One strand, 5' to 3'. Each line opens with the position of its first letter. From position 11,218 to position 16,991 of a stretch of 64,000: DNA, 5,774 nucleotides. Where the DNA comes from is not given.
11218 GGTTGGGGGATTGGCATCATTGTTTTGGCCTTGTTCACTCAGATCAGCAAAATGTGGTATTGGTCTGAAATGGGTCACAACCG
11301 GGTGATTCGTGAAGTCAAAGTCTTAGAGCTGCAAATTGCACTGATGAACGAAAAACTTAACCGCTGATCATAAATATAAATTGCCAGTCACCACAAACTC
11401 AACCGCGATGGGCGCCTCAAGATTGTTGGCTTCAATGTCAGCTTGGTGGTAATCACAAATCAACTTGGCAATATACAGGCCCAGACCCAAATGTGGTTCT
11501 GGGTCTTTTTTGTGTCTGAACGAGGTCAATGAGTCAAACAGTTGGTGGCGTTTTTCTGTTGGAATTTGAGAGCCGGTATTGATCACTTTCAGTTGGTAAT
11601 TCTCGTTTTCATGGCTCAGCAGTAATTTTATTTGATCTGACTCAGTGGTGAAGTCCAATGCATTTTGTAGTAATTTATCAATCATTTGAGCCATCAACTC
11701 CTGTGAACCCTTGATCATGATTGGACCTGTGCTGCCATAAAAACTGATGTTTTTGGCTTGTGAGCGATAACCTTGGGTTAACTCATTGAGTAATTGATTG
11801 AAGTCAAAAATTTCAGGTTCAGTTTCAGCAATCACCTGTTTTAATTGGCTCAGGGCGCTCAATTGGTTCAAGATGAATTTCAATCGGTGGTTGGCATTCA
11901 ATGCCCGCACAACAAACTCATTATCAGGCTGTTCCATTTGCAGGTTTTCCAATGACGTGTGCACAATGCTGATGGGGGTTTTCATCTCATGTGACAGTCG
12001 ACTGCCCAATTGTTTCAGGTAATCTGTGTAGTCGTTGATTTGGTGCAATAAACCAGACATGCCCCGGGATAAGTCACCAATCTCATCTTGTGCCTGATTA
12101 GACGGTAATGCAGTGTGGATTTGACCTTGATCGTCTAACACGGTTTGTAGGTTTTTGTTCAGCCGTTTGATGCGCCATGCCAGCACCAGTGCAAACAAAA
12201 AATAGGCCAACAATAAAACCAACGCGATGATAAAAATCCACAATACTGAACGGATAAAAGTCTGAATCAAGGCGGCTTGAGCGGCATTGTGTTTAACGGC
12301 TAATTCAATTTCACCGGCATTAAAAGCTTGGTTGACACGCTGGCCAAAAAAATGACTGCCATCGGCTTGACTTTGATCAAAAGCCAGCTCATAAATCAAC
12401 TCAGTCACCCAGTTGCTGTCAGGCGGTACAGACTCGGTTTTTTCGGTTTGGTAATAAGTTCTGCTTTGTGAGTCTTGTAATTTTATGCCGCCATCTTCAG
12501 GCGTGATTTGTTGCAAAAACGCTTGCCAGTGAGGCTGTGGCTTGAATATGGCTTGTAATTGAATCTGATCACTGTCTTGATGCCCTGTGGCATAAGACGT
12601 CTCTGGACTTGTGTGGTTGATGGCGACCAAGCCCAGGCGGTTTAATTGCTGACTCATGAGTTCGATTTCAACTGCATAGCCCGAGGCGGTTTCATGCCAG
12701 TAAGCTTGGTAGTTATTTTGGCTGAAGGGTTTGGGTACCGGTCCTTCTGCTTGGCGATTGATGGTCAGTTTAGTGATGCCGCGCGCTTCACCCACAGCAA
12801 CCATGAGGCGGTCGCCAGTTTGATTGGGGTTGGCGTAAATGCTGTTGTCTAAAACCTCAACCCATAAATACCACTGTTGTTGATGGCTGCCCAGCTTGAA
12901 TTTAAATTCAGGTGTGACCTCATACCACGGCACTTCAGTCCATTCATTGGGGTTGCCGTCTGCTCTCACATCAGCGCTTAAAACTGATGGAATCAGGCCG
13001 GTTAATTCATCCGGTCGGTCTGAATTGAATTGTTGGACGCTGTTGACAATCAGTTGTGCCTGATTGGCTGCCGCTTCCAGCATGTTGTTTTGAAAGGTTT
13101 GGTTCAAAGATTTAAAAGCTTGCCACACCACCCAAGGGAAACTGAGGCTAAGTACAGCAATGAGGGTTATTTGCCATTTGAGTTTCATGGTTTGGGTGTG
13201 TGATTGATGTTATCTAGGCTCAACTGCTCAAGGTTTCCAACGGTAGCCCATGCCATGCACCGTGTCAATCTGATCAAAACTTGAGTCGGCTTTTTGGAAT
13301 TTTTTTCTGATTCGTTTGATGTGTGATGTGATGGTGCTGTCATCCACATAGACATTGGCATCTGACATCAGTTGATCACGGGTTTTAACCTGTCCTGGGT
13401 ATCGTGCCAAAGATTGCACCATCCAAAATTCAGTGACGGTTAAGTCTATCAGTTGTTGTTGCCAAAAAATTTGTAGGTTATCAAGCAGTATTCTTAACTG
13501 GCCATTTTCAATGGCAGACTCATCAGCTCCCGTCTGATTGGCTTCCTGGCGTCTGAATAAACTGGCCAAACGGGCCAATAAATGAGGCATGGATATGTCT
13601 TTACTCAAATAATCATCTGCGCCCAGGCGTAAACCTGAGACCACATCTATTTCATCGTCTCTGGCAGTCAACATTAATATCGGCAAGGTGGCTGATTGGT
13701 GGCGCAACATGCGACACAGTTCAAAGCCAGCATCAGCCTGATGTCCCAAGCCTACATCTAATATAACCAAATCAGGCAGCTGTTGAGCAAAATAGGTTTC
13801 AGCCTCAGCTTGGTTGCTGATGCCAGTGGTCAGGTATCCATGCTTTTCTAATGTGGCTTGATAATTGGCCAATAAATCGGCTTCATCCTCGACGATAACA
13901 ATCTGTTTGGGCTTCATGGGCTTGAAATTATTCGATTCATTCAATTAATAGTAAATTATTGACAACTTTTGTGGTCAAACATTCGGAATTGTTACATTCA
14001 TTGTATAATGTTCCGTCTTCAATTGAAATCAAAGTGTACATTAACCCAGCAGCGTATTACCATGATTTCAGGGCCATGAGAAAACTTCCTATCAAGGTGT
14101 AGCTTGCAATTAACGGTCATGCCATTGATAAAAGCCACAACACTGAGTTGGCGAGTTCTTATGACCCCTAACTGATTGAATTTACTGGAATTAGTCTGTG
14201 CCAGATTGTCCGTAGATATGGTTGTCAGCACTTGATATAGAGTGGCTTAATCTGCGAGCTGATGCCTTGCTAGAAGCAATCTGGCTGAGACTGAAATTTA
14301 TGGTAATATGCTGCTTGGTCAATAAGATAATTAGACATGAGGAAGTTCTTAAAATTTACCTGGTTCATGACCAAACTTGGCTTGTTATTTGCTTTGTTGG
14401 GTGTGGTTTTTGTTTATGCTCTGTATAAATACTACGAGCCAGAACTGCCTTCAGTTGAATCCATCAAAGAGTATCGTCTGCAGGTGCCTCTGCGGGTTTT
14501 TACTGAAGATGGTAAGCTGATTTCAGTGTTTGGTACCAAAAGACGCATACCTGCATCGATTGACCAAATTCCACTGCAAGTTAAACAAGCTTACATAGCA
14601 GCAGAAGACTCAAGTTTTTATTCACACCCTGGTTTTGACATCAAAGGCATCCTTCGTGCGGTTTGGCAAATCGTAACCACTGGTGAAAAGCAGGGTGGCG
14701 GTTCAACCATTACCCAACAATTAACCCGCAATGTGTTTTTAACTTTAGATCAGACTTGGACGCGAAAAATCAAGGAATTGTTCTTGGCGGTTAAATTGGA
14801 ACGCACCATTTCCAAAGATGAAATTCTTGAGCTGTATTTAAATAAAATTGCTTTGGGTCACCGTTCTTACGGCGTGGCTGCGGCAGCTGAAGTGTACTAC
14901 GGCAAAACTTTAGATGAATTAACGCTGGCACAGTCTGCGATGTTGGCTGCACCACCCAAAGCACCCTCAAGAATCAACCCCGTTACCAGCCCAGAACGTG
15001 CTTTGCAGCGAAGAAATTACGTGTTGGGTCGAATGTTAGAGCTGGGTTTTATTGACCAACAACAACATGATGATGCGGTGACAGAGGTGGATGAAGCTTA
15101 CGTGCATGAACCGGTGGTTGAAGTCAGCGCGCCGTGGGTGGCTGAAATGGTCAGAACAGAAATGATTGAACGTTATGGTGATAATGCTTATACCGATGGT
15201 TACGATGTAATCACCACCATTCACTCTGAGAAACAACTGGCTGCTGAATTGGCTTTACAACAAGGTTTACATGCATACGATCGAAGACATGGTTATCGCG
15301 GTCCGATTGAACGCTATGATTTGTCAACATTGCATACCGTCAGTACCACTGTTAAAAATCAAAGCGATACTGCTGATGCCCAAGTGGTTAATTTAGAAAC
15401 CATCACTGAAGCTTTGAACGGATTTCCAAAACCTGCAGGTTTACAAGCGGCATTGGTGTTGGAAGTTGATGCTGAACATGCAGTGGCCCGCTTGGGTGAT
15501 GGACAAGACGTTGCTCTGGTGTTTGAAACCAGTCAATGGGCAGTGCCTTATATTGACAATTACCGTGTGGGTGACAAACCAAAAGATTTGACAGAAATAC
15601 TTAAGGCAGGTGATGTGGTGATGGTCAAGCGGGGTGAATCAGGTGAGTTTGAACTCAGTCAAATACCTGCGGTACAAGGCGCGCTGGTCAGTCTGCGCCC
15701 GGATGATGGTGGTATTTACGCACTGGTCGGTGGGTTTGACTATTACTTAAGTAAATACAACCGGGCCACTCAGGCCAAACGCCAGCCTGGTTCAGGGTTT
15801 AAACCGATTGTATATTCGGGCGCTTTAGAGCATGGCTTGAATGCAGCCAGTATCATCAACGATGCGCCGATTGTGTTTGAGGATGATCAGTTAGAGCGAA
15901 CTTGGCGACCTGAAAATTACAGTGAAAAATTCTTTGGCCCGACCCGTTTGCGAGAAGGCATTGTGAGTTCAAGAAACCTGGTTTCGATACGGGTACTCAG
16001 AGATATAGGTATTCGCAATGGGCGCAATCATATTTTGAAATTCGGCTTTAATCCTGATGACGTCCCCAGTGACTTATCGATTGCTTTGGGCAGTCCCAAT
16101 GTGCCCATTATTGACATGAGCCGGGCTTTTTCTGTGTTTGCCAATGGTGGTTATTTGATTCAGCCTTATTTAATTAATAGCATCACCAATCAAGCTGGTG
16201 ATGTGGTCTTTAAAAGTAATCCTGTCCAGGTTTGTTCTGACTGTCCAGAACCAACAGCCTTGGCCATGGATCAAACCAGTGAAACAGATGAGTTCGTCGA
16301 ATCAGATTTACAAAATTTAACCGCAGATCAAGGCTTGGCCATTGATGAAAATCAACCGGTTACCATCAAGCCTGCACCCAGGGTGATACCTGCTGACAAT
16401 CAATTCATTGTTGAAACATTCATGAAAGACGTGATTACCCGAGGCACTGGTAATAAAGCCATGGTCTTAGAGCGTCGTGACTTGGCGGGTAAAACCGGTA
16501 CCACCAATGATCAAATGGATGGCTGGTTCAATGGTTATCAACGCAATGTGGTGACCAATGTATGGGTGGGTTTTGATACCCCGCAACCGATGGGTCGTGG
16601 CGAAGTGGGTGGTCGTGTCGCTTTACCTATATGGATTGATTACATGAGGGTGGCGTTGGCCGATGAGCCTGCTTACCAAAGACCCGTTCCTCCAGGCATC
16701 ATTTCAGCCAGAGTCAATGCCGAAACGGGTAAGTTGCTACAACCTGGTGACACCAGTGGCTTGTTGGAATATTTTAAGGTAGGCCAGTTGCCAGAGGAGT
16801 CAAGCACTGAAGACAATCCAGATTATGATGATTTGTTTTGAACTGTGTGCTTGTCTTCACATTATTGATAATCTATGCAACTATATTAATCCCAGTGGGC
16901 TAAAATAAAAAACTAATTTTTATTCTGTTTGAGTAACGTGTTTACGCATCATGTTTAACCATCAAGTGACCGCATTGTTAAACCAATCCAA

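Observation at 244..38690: Shared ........(E) tail on otherwise unrelated exported proteins: candidate sorting or anchoring signal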

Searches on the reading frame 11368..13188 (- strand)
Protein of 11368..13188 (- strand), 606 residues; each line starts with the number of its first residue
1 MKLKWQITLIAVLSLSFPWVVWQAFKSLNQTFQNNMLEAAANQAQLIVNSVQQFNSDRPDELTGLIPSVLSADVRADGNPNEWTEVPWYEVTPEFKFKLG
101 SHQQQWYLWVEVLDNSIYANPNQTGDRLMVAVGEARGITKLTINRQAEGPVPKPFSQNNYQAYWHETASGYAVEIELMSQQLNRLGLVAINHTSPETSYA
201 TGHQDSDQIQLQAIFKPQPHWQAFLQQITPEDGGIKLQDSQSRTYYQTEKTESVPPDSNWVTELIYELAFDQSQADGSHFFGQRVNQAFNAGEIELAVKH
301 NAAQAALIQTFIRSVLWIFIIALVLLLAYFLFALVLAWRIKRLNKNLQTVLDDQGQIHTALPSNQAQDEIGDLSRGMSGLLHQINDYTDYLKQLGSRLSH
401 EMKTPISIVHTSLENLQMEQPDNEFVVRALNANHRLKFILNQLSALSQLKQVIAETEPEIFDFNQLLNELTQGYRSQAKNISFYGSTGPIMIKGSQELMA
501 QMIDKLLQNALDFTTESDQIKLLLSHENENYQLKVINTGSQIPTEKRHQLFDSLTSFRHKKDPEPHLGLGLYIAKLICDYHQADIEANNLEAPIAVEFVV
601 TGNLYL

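Call 13: search_protein_families(library=pfam, proteins=[window:11368-13188:-], max_evalue=0.001)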
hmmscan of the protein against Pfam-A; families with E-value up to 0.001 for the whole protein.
window:11368-13188:- (606 aa): 2 families
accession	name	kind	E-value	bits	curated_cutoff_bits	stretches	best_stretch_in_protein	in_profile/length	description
PF02518.31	HATPase_c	-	1e-13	52.1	26.4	1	496-587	3-93/111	Histidine kinase-, DNA gyrase B-, and HSP90-like ATPase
PF00512.31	HisKA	-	1.5e-06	28.6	26.9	1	393-450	4-64/66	His Kinase A (phospho-acceptor) domain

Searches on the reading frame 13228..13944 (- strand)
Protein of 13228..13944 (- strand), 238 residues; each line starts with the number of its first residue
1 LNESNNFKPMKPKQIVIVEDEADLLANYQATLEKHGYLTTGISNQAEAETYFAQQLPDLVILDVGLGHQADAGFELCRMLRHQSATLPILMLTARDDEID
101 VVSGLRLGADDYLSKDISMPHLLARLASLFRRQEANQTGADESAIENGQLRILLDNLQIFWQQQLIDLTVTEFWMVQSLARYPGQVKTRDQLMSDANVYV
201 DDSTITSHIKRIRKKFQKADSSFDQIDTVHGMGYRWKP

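Call 13: search_protein_families(library=pfam, proteins=[window:13228-13944:-], max_evalue=0.001)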
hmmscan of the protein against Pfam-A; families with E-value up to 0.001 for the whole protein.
window:13228-13944:- (238 aa): 2 families
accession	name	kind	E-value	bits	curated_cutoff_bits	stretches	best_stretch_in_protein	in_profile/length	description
PF00072.30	Response_reg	-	2.6e-23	82.7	30.2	1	15-126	1-110/111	Response regulator receiver domain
PF00486.34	Trans_reg_C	-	1.4e-15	57.5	26.2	1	164-235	2-76/77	Transcriptional regulatory protein, C terminal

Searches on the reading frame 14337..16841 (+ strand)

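Call 13: search_protein_families(library=pfam, proteins=[window:14337-16841:+], max_evalue=0.001)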
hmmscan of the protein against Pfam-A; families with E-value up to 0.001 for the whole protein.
window:14337-16841:+ (834 aa): 3 families
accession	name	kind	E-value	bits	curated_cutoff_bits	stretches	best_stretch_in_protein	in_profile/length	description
PF00912.28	Transgly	-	2.1e-64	216.7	27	1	59-233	2-177/178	Transglycosylase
PF17092.11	PCB_OB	-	1.4e-21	77.7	27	1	320-446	1-111/111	Penicillin-binding protein OB-like domain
PF00905.27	Transpeptidase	-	5.6e-21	75.5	22.1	1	449-746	2-278/299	Penicillin binding protein transpeptidase domain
